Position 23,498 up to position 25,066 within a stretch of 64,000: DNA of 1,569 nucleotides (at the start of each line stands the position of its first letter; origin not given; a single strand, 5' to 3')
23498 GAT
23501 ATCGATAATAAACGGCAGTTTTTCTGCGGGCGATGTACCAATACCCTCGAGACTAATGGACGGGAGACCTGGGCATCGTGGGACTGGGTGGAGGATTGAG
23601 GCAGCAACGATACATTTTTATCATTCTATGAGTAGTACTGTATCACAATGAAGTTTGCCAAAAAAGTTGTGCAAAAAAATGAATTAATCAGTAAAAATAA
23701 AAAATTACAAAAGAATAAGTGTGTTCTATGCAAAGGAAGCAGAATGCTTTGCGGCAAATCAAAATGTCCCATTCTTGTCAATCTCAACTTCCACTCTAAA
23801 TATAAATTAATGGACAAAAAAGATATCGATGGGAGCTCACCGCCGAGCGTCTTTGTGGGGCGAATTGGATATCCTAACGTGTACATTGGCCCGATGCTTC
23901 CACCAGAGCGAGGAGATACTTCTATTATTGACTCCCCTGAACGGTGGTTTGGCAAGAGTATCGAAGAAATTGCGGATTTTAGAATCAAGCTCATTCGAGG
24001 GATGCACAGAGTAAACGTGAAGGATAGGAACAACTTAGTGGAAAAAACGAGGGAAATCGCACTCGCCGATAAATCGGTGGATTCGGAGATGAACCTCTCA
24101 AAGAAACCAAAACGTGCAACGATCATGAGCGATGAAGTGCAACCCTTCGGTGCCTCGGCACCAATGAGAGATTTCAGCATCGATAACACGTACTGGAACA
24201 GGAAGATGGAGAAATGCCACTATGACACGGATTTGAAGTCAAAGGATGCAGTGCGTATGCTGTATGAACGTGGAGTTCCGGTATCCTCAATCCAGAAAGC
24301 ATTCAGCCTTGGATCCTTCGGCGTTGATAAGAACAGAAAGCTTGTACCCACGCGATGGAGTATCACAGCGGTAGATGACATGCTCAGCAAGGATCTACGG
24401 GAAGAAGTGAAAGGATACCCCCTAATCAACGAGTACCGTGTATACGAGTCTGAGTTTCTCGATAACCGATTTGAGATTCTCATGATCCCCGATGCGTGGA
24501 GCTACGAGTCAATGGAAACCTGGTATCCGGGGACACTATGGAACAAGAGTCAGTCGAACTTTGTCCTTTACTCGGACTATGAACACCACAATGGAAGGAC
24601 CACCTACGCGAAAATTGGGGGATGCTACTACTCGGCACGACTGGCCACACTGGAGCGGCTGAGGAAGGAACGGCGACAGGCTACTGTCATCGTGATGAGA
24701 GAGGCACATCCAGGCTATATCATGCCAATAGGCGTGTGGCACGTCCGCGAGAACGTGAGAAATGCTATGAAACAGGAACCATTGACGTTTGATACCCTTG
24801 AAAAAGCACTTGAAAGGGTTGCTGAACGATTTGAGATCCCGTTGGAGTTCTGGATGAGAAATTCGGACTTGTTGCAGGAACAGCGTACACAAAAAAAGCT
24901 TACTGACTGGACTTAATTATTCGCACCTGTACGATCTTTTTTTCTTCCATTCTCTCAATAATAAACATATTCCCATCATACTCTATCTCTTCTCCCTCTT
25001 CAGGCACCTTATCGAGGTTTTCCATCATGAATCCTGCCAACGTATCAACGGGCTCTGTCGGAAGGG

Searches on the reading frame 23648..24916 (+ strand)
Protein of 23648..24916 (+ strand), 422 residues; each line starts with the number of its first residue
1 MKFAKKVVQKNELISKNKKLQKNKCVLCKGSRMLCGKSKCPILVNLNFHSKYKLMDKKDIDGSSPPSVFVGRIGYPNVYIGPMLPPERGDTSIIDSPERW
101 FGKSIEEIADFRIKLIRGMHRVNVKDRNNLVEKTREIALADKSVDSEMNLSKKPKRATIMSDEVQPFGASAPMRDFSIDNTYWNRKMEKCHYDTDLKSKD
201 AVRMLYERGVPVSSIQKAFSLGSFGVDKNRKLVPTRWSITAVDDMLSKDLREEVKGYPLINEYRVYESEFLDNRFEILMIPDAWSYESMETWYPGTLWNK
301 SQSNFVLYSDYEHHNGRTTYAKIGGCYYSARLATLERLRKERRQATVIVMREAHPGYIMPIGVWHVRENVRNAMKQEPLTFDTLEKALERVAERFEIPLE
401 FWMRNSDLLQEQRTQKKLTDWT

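Call 86: search_protein_families(library=ncbifam, proteins=[window:23648-24916:+], max_evalue=1e-10)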
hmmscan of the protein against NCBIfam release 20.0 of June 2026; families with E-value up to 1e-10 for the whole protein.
window:23648-24916:+ (422 aa): 1 family
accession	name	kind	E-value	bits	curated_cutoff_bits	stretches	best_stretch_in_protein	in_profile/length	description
NF041387.1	DNArepr_NreA_Halo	equivalog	2.8e-80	270.4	700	1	55-414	44-412/417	DNA repair protein NreA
